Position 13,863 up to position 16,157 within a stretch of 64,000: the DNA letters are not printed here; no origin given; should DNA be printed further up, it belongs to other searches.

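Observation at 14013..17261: Radical SAM enzyme abutting a GNAT + RimK-type ATP-grasp fusion: an amidoligase pathway I cannot name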

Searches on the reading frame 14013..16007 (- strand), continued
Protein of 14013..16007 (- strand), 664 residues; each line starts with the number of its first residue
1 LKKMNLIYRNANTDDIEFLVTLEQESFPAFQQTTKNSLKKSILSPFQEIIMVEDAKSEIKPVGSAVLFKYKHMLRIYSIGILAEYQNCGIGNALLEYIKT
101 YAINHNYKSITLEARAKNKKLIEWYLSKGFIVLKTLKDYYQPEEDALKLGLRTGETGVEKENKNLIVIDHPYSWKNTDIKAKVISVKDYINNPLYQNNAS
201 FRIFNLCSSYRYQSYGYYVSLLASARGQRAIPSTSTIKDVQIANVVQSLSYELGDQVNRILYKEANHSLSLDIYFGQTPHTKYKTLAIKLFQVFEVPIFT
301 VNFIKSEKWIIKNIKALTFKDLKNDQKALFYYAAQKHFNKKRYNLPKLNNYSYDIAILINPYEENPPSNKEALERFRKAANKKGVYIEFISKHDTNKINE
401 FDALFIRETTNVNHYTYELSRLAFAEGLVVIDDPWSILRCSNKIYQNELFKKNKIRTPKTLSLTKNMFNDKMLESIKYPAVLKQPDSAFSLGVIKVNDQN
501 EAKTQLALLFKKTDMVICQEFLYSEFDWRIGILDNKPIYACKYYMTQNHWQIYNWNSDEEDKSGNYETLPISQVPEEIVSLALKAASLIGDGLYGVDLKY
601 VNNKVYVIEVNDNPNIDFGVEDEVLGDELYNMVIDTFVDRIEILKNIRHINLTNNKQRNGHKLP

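Call 51: search_protein_families(library=ncbifam, proteins=[L091:4713-5822:+, L091:2724-4706:+, L085:6911-8500:+], max_evalue=0.00001)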
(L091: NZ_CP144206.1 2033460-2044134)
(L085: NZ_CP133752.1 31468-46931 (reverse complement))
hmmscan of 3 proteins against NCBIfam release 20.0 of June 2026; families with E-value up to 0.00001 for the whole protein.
L091:4713-5822:+ (369 aa): 7 families
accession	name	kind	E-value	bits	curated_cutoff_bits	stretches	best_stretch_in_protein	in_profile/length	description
NF009110.0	PRK12458.1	subfamily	2.2e-137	457.8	408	1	22-369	1-349/349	glutathione synthetase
NF003573.0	PRK05246.1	equivalog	7.6e-64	215.5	272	1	22-352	2-314/316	glutathione synthase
TIGR01380.1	glut_syn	equivalog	1.4e-60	205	299.05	1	22-350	1-311/312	glutathione synthase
NF040720.1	MptN_Meth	equivalog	3.5e-18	65.7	350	1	138-346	83-289/291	tetrahydromethanopterin:alpha-L-glutamate ligase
TIGR00768.1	rimK_fam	subfamily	4.9e-18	65.5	143.4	1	122-322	53-253/276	RimK family alpha-L-glutamate ligase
TIGR02144.1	LysX_arch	equivalog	4.3e-08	32.6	275.6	1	128-316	59-241/281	lysine biosynthesis protein LysX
NF007764.0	PRK10446.1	equivalog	3.4e-06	26.6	331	0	225-351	171-290/300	30S ribosomal protein S6--L-glutamate ligase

L091:2724-4706:+ (660 aa): 1 family
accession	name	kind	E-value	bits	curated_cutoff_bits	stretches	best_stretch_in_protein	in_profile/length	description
TIGR02421.1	QEGLA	hypoth_equivalog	1.2e-99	334.1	338.65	1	281-645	2-364/368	flavohemoglobin expression-modulating QEGLA motif protein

L085:6911-8500:+ (529 aa): 7 families
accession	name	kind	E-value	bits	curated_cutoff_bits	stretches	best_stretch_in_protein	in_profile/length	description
TIGR00768.1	rimK_fam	subfamily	1.5e-16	60.6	143.4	1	270-491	44-257/276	RimK family alpha-L-glutamate ligase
TIGR02144.1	LysX_arch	equivalog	7.7e-16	58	275.6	1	272-490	46-255/281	lysine biosynthesis protein LysX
NF040720.1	MptN_Meth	equivalog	2.5e-11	43.2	350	1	266-491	48-271/291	tetrahydromethanopterin:alpha-L-glutamate ligase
NF009110.0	PRK12458.1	subfamily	4.8e-07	29.1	408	1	269-485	81-302/349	glutathione synthetase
TIGR01205.1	D_ala_D_alaTIGR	subfamily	6.4e-06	25.4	245.65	1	327-489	116-287/318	D-alanine--D-alanine ligase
NF007764.0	PRK10446.1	equivalog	6.9e-06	25.6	331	0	270-496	54-271/300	30S ribosomal protein S6--L-glutamate ligase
NF002378.0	PRK01372.1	subfamily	8.9e-06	24.6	243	0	321-489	106-271/305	D-alanine--D-alanine ligase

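Call 55: find_related_loci(query=A3, collection=metagenome_contigs, flank=8000)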
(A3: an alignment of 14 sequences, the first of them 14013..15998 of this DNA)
Query A3 (661 aa) in metagenome_contigs; peptide patterns used: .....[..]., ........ (x = any residue, [..] = any of these).
600 stretches matched a pattern (row limit reached: there are more); 533 encode a relative of the query (tblastn E <= 1e-3); the best 80 are kept; 80 distinct loci.
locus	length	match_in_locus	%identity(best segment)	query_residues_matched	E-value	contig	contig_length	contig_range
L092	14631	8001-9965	75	1-656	0e+0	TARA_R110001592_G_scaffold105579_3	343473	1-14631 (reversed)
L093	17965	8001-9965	74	1-656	0e+0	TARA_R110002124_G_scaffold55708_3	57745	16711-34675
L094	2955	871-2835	74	1-656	0e+0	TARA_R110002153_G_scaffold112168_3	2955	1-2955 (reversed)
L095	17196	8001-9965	74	1-656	0e+0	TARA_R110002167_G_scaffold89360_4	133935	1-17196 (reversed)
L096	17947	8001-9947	73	1-649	0e+0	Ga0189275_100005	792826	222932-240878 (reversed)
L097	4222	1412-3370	64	1-653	0e+0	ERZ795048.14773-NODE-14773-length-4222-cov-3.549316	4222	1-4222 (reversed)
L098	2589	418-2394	64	1-659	0e+0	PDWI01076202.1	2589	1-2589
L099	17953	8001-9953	71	1-653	0e+0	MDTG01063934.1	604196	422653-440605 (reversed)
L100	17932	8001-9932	60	5-650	0e+0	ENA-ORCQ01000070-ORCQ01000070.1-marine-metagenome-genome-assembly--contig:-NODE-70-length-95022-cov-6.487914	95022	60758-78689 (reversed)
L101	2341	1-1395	81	192-656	0e+0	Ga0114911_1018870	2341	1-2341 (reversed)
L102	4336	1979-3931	57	1-651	0e+0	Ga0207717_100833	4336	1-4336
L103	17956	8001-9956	56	1-651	0e+0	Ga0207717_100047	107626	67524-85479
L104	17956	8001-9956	56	1-651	0e+0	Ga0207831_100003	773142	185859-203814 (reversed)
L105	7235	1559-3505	56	1-649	0e+0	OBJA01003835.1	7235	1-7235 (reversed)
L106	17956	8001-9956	56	1-654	0e+0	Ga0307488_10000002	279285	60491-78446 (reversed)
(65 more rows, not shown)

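Call 90: predict_structure(alignment_id=A6)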
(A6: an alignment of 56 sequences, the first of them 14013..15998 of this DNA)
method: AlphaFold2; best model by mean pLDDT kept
length: 661 residues; sequences in the alignment: 56
mean_pLDDT: 77.5   pTM: 0.52
mean pLDDT of the five models: 77.5, 77.0, 76.7, 76.1, 71.8
residues with pLDDT >= 90: 175; 70-90: 312; 50-70: 112; < 50: 62
segments of 3 or more residues with pLDDT < 50: 152-158, 207-210, 232-242, 338-347, 406-410, 486-488, 643-661
pLDDT, mean of each block of 10 residues (from residue 1): 88 94 90 89 91 81 90 93 89 91 88 94 94 93 92 46 82 82 76 67 60 60 58 45 52 78 87 86 77 80 80 78 86 67 45 78 76 91 84 71 59 65 69 72 80 87 78 86 57 89 81 81 88 90 57 61 88 95 85 90 87 85 92 81 39 28 41
secondary structure, 60 per line:
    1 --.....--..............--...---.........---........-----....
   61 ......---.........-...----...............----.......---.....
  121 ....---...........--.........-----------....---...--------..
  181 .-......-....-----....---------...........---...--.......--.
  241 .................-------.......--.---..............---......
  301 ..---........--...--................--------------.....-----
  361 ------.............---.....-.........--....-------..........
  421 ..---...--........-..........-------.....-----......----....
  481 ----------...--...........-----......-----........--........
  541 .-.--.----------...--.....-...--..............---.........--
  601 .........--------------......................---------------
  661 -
elements in order (helices of 4 or more, strands of 3 or more residues): E3-7 H10-23 H32-40 E44-51 E57-66 E70-78 H87-101 E106-112 H116-124 E128-138 E141-149 E161-164 E179-181 H183-188 H190-193 E199-202 H212-222 E226-228 H231-237 H240-257 E265-271 H278-291 E295-302 E306-313 H321-336 E351-355 H367-379 E383-387 H389-397 E400-403 H411-422 E426-428 H431-438 H440-449 E457-461 H467-472 E477-480 E491-493 H496-506 E512-517 E523-530 E533-541 E562-566 H573-586 E590-598 E601-609 H624-645

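Call 93: fold_search(model_id=the predicted structure, library=pdb)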
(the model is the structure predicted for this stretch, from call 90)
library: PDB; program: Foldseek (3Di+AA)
matches with E <= 10: 1812; with E <= 0.001: 1214
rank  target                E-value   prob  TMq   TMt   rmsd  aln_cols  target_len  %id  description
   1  3r5x_D                4.4e-17  1.00  0.37  0.76   4.7       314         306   18  Crystal Structure of D-alanine--D-Alanine Ligase from Bacillus anthracis complexed with ATP (released 2011-04-06)
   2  5zk6                  1.8e-16  1.00  0.36  0.77   3.8       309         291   18  Crystal structure of RimK complexed with RpsF (released 2019-03-27)
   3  5k2m_A                3.2e-16  1.00  0.36  0.83   3.4       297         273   19  Bifunctional LysX/ArgX from Thermococcus kodakarensis with LysW-gamma-AAA (released 2016-09-07)
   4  3vpd_A                3.8e-16  1.00  0.36  0.79   3.4       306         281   20  LysX from Thermus thermophilus complexed with AMP-PNP (released 2013-02-27)
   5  3r23_B                4.2e-16  1.00  0.36  0.74   4.5       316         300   17  Crystal Structure of D-alanine--D-Alanine Ligase from Bacillus anthracis (released 2011-03-30)
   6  5zct_C                5.3e-16  1.00  0.35  0.73   4.2       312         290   18  The crystal structure of the poly-alpha-L-glutamate peptides synthetase RimK at 2.05 angstrom resolution. (released 2018-07-25)
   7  3vpb_A                5.6e-16  1.00  0.36  0.81   3.4       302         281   17  ArgX from Sulfolobus tokodaii complexed with LysW/Glu/ADP/Mg/Zn/Sulfate (released 2013-02-27)
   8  7qys_L                5.6e-16  1.00  0.35  0.73   4.0       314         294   20  Crystal structure of RimK from Pseudomonas syringae DC3000 (released 2022-10-05)
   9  3r23_A                5.9e-16  1.00  0.36  0.73   4.8       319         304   18  Crystal Structure of D-alanine--D-Alanine Ligase from Bacillus anthracis (released 2011-03-30)
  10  3vpb_B                7.0e-16  1.00  0.35  0.75   5.0       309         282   17  ArgX from Sulfolobus tokodaii complexed with LysW/Glu/ADP/Mg/Zn/Sulfate (released 2013-02-27)
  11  4c5a_B                7.0e-16  1.00  0.35  0.71   5.2       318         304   16  The X-ray crystal structures of D-alanyl-D-alanine ligase in complex ADP and D-cycloserine phosphate (released 2015-01-21)
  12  7qys_E                1.2e-15  1.00  0.35  0.74   3.9       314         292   20  Crystal structure of RimK from Pseudomonas syringae DC3000 (released 2022-10-05)
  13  5k2m_D                1.3e-15  1.00  0.36  0.83   3.6       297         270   19  Bifunctional LysX/ArgX from Thermococcus kodakarensis with LysW-gamma-AAA (released 2016-09-07)
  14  7qys_A                1.4e-15  1.00  0.35  0.74   4.0       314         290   20  Crystal structure of RimK from Pseudomonas syringae DC3000 (released 2022-10-05)
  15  5bpf_D                1.6e-15  1.00  0.35  0.72   4.5       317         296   15  Crystal structure of ADP complexed D-alanine-D-alanine ligase(DDL) from Yersinia pestis (released 2016-03-02)
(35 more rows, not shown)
